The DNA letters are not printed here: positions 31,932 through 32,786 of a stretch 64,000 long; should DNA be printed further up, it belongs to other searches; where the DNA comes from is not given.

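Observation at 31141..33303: Tandem family of three secreted proteins with a conserved N-domain, four conserved Cys and divergent Tyr/Trp/Gly-rich C-domains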

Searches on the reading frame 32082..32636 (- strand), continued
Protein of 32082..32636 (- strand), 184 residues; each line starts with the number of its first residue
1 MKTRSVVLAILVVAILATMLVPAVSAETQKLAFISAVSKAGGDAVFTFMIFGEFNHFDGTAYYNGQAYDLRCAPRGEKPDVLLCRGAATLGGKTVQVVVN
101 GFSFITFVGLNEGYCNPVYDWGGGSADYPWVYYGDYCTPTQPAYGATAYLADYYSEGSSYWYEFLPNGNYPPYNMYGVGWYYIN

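Call 53: fold_search(model_id=the predicted structure, library=viral)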
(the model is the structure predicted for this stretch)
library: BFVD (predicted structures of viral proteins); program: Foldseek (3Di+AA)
matches with E <= 10: 761; with E <= 0.001: 0
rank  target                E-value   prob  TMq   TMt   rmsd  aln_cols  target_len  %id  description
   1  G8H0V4                8.8e-03  1.00  0.32  0.32   8.5       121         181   12  Glycoprotein US3 [macacine betaherpesvirus 8]
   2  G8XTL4                1.3e-02  1.00  0.34  0.34   6.1       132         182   14  Membrane glycoprotein US6B [Simian cytomegalovirus (strain Colburn)]
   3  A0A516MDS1            1.9e-02  0.99  0.31  0.36   8.3       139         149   12  (no name in the UniProt tables at hand)
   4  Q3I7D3                2.0e-02  0.99  0.29  0.37   5.9       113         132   12  Bifunctional IL-1-beta-inhibitor/prevents febrile response in VAC-mouse intranasal model [Monkeypox virus]
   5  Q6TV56                2.5e-02  0.99  0.29  0.34   7.4       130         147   12  Uncharacterized protein [Bovine papular stomatitis virus]
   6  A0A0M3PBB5            2.6e-02  0.80  0.21  0.26   9.3       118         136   11  Interleukin binding protein [Turkeypox virus]
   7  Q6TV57                3.4e-02  0.99  0.31  0.36   8.2       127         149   15  Uncharacterized protein [Bovine papular stomatitis virus]
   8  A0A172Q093            4.2e-02  0.96  0.25  0.09   6.3       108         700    9  Uncharacterized protein [Acinetobacter phage vB_AbaM_ME3]
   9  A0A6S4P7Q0            4.2e-02  0.89  0.33  0.12  11.8       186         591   10  Tail fiber protein [uncultured phage_MedDCM-OCT-S28-C10]
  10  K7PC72                4.2e-02  0.82  0.34  0.11  10.2       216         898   12  Membrane protein ORF65 [Cyprinid herpesvirus 1]
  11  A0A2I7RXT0            4.2e-02  0.60  0.24  0.12  17.4       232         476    9  (no name in the UniProt tables at hand)
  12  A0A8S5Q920            4.4e-02  0.84  0.25  0.28  11.9       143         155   18  BIG2 domain-containing protein (Fragment) [Podoviridae sp. ctZ5d16]
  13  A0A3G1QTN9            5.4e-02  0.47  0.25  0.22  11.9       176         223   16  Uncharacterized protein [Erwinia phage phiEaP8]
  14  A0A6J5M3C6            5.7e-02  0.94  0.26  0.35   5.9       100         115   12  Uncharacterized protein [uncultured Caudovirales phage]
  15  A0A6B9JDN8            6.0e-02  0.84  0.22  0.36  11.7       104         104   12  (no name in the UniProt tables at hand)
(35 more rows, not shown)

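Call 54: search_protein_families(library=pfam, alignment_id=A3, max_evalue=10)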
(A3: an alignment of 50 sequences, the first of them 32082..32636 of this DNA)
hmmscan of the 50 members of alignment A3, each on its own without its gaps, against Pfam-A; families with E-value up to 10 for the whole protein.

A. member 1, window:32082-32636:- (184 aa): 0 families

B. families by the number of members that match (of 50 scanned): 27 families (the first 25 are shown)
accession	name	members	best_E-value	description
PF25620.1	PhiKZ_MCP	2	0.078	Bacteriophage PhiKZ major capsid protein gp120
PF11131.13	PhrC_PhrF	1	0.0046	Rap-phr extracellular signalling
PF13786.12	DUF4179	1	0.015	Domain of unknown function (DUF4179)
PF02481.21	DNA_processg_A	1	0.018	DNA recombination-mediator protein A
PF02588.21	YitT_membrane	1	0.02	Uncharacterised 5xTM membrane BCR, YitT family COG1284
PF11667.14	DUF3267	1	0.023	Putative zincin peptidase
PF07172.16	GRP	1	0.024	Glycine rich protein family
PF16013.10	DUF4781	1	0.031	Domain of unknown function (DUF4781)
PF01641.26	SelR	1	0.064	SelR domain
PF25621.1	PhiKZ_gp244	1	0.1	Bacteriophage PhiKZ capsid decoration protein gp244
PF02733.22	Dak1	1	0.12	Dak1 domain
PF08744.15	NOZZLE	1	0.13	Plant transcription factor NOZZLE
PF17853.6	GGDEF_2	1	0.14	GGDEF-like domain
PF01833.30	TIG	1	0.15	IPT/TIG domain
PF16669.11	TTC5_OB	1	0.15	Tetratricopeptide repeat protein 5 OB fold domain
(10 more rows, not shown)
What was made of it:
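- On Pfam bacterial Ig-like domain families (Big_1-Big_x, E-set clan): Among the 50 members, one has a single TIG hit at E=0.15 (call 54).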

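Call 55: search_solved_structures(query=A3, max_evalue=10, show_alignments=2)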
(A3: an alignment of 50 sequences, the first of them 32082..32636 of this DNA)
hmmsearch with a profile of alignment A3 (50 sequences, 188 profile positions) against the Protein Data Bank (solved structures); distinct sequences matched with E-value up to 10: 2.
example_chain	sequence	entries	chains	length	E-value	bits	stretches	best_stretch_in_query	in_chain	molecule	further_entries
8jb9_A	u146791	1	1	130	0.12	15.4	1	108-183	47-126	Type II-C anti-CRISPR protein, AcrIIC5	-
8hj4_C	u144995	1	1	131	0.12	15.4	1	108-183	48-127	Phage protein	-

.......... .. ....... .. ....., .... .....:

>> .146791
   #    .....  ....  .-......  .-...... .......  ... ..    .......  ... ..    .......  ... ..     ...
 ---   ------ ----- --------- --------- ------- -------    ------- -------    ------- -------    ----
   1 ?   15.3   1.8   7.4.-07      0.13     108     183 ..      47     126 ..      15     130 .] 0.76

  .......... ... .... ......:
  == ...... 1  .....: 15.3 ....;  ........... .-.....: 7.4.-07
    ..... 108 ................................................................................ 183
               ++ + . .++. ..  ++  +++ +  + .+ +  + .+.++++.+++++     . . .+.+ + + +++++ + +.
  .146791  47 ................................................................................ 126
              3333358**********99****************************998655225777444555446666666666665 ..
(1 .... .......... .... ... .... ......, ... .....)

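Call 65: fold_search(model_id=the predicted structure, library=pdb)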
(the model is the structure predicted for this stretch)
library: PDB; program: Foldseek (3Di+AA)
matches with E <= 10: 1402; with E <= 0.001: 0
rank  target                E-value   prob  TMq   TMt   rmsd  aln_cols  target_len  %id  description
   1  5zo2_C                1.9e-02  0.97  0.29  0.19   9.0       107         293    9  Crystal structure of mouse nectin-like molecule 4 (mNecl-4) full ectodomain in complex with mouse nectin-like molecule (released 2019-01-30)
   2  5zo1_A                2.8e-02  0.94  0.28  0.18   9.4       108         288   11  Crystal structure of mouse nectin-like molecule 4 (mNecl-4) full ectodomain (Ig1-Ig3), 2.2A (released 2019-01-30)
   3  3vtt_B                3.1e-02  1.00  0.35  0.49   4.1        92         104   11  High Resolution crystal structure of Dengue 3 Envelope protein domain III (ED3) (released 2012-12-26)
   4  3vtt_A                3.9e-02  1.00  0.35  0.49   4.4        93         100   11  High Resolution crystal structure of Dengue 3 Envelope protein domain III (ED3) (released 2012-12-26)
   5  6wju_B                3.9e-02  0.96  0.30  0.24   5.6       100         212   14  Fab Fragment of Anti-human LAG3 antibody (4A10) (released 2021-04-21)
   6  7ycn_H                4.5e-02  0.97  0.32  0.25   5.1        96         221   14  Crystal structure of SARS-CoV-2 Spike RBD in complex with IY-2A Fab (released 2023-02-01)
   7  5fhx_H                5.6e-02  0.63  0.32  0.18  17.0       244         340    8  CRYSTAL STRUCTURE OF CODV IN COMPLEX WITH IL4 AT 2.55 Ang. RESOLUTION. (released 2016-03-30)
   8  6p8n_H                5.9e-02  0.94  0.30  0.23   5.7       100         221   13  Crystal Structure of Antibody P-p1f1 in Complex with eOD-GT8 (released 2019-11-20)
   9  7dv4_A                6.2e-02  0.90  0.28  0.35   6.0       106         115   10  Crystal structure of anti-CTLA-4 VH domain in complex with human CTLA-4 (released 2022-01-12)
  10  6ssi_G                6.5e-02  0.99  0.36  0.46   4.5       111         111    9  Structure of the pentameric ligand-gated ion channel ELIC in complex with a PAM nanobody (released 2020-02-12)
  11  2eeb_MODEL_1_A        6.5e-02  0.99  0.32  0.44   4.9        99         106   13  Solution structure of the 22th filamin domain from human Filamin-B (released 2007-08-21)
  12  8hc2_H                6.5e-02  0.66  0.34  0.27  13.0       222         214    9  SARS-CoV-2 Omicron BA.1 spike trimer (6P) in complex with 1 YB9-258 Fab (1 RBD up) (released 2023-01-25)
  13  7ocj_H                6.9e-02  0.89  0.28  0.34   6.0       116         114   12  Crystal structure of E.coli LexA in complex with nanobody NbSOS2(Nb14509) (released 2022-10-26)
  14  6uul_A                7.3e-02  0.92  0.30  0.23   5.6       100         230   12  Crystal structure of broad and potent HIV-1 neutralizing antibody 438-D5 (released 2020-09-23)
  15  5zo2_A                7.7e-02  0.89  0.30  0.25   8.3       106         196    9  Crystal structure of mouse nectin-like molecule 4 (mNecl-4) full ectodomain in complex with mouse nectin-like molecule (released 2019-01-30)
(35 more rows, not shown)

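Call 68: find_homologous_proteins(query=A4, max_evalue=0.001)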
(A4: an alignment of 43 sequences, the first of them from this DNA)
Query A4 (43 sequences) (156 aa, profile of the alignment): 10 proteins with E <= 0.001 among 1216 candidates.
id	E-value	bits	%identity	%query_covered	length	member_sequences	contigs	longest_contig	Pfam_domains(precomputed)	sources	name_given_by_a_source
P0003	5.9e-41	158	64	100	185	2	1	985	-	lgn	-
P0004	6.4e-41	158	54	99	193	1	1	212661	-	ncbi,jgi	jgi:hypothetical protein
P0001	3.1e-40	156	100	100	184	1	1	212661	-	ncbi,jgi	jgi:hypothetical protein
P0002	1.7e-39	153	64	99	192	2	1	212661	-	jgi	jgi:hypothetical protein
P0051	2.4e-39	153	27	88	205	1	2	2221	-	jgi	jgi:hypothetical protein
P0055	1.2e-38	151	30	74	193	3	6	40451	-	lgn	-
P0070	3.8e-38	149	28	65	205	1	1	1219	-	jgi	jgi:hypothetical protein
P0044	1.8e-37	147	27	65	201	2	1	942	-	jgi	jgi:hypothetical protein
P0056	1.9e-35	140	28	50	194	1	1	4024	-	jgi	jgi:hypothetical protein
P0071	2.0e-28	117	24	61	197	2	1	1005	-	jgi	-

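Call 76: search_protein_families(library=pfam, proteins=[P0050], max_evalue=0.01)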
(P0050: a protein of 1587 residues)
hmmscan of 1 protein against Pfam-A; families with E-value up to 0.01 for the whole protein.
P0050 (1587 aa): 11 families
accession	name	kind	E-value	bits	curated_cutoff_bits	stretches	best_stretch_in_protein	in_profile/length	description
PF02368.24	Big_2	-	1.6e-38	130.9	22.8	4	862-931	4-77/79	Bacterial Ig-like domain (group 2)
PF07523.18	Big_3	-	1.6e-12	47.9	21.2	1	686-751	2-68/68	Bacterial Ig-like domain (group 3)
PF22359.2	Big-like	-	1.6e-08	35.1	27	0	1441-1485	4-47/48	Bacterial Ig-like domain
PF18200.7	Big_11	-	7e-08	32.7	25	0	1366-1414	20-72/87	Bacterial Ig-like domain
PF21461.3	HL_N-beta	-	1.1e-05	25.6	27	0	895-928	18-49/57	Hyaluronate lyase, N-terminal beta-sheet domain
PF13629.12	T2SS-T3SS_pil_N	-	4.7e-05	23.5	23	0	1235-1301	3-71/72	Pilus formation protein N terminal region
PF03442.20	CBM_X2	-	0.00026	21.4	28.9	0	1378-1405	18-45/83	Carbohydrate binding domain X2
PF23486.1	Ig_TMEM132_5th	-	0.00035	21.1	28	0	894-935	89-130/137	TMEM132 fifth domain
PF23560.1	GBD_Hemicentin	-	0.0005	20.4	27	0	1242-1278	35-71/100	Hemicentin galactose-binding domain-like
PF21764.3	Invasin_D4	-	0.00055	20.8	27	0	892-913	41-61/88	Invasin, domain 4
PF12499.13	DUF3707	-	0.0022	18.9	24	0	1363-1427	49-114/148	Pherophorin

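Call 80: list_cluster_members(proteins=[P0022, P0023, P0026, P0027, P0028, P0033, P0035, P0038, P0042, P0052])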
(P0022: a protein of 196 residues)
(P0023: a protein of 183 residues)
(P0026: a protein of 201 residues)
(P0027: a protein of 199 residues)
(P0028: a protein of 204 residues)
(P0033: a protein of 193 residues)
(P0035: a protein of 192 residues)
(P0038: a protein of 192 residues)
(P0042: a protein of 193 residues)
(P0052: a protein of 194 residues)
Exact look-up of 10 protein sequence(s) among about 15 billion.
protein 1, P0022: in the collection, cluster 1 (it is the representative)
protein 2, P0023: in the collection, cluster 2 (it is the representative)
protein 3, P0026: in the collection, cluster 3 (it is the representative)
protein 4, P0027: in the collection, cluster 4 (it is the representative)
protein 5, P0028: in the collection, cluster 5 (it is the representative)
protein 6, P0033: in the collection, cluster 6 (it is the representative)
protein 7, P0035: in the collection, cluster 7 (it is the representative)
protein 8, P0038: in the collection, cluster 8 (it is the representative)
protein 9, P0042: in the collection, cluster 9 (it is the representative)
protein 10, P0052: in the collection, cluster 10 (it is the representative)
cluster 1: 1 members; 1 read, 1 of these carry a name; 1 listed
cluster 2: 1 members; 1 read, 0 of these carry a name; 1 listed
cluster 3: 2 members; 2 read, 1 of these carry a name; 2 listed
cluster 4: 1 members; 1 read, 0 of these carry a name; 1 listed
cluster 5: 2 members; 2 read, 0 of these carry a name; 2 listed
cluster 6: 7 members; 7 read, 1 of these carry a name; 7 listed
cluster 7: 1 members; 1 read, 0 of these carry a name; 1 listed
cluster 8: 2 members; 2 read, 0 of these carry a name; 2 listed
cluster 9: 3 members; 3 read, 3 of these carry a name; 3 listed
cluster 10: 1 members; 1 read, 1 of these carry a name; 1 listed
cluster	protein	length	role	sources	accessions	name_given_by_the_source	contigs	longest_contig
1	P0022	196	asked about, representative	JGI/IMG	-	hypothetical protein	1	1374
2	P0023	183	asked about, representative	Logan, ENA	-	-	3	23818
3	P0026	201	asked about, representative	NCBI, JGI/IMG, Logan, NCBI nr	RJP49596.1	MAG: hypothetical protein C4557_11075 [Anaerolineaceae bacterium] | hypothetical protein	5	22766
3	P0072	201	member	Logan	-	-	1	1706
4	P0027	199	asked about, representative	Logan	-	-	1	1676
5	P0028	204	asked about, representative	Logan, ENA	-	-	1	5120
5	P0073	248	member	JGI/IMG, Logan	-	-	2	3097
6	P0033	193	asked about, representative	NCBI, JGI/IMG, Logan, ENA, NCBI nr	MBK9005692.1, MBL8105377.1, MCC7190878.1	MAG: hypothetical protein IPM31_01740 [Anaerolineae bacterium] | hypothetical protein [Anaerolineae bacterium]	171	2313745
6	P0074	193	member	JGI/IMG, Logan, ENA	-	-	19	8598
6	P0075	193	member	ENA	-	-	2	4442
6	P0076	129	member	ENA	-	-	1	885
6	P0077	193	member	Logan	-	-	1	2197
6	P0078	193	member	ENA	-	-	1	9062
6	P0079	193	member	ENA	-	-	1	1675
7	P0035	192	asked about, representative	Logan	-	-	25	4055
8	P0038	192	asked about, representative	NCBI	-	-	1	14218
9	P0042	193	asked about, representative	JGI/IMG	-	hypothetical protein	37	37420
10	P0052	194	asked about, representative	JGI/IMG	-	hypothetical protein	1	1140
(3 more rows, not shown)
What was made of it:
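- Taxonomy: the named members are Anaerolineae or Anaerolineaceae MAG hypothetical proteins (call 80).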

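Call 81: find_encoding_contigs(protein=P0033, flank=7000, max_places=3)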
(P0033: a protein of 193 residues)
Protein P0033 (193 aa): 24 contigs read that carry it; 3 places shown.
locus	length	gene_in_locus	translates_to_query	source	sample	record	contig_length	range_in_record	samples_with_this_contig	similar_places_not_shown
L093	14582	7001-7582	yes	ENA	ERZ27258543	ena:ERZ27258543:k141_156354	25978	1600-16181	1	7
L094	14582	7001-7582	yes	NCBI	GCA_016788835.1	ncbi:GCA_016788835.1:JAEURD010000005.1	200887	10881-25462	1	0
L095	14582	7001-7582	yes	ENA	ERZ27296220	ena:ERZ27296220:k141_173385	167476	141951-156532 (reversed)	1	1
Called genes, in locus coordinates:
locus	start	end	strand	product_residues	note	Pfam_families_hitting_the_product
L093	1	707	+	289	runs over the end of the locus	-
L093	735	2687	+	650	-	PF16177:ACAS_N, PF00501:AMP-binding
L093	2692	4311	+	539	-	PF00884:Sulfatase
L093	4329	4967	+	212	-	PF00891:Methyltransf_2 (faint), PF13847:Methyltransf_31, PF08241:Methyltransf_11, PF08242:Methyltransf_12 (weak), PF13649:Methyltransf_25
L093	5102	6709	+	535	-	PF03781:FGE-sulfatase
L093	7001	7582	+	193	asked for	-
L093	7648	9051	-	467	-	PF01425:Amidase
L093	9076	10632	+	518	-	-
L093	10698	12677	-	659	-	PF01268:FTHFS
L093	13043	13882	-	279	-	PF00696:AA_kinase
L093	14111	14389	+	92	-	-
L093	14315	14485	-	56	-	-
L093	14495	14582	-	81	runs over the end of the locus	-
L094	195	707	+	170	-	-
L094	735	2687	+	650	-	PF16177:ACAS_N, PF00501:AMP-binding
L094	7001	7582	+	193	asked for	-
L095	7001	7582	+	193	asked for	-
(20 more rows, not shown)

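Call 82: find_encoding_contigs(protein=P0042, flank=7000, max_places=2)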
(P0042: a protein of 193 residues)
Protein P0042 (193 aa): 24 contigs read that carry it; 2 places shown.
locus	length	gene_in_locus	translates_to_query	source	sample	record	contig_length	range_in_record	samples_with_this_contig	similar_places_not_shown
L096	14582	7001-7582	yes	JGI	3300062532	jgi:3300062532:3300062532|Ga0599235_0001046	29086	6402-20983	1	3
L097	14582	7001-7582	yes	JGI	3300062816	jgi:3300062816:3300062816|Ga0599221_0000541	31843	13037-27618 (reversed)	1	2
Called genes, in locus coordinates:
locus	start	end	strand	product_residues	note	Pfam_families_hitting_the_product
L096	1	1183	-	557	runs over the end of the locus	PF01743:PolyA_pol, PF12627:PolyA_pol_RNAbd, PF01966:HD (weak), PF13735:tRNA_NucTran2_2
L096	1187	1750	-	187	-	PF14681:UPRTase (weak), PF00156:Pribosyltran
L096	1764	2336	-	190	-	PF00265:TK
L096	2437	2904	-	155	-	PF01197:Ribosomal_L31, PF03118:RNA_pol_A_CTD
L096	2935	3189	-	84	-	PF01016:Ribosomal_L27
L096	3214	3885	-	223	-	PF00829:Ribosomal_L21p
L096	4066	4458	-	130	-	PF09394:Inhibitor_I42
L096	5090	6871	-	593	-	PF01368:DHH, PF02272:DHHA1, PF17768:RecJ_OB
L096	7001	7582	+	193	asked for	-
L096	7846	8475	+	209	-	-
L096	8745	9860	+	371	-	PF01702:TGT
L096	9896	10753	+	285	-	PF02673:BacA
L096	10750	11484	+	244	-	PF12849:PBP_like_2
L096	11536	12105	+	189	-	PF00929:RNase_T, PF16473:Rv2179c-like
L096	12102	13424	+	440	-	-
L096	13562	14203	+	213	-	-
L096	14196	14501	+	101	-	PF01022:HTH_5 (weak), PF13601:HTH_34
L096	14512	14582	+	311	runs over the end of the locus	PF00005:ABC_tran, PF13304:AAA_21, PF13732:DrrA1-3_C (weak)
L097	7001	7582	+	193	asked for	-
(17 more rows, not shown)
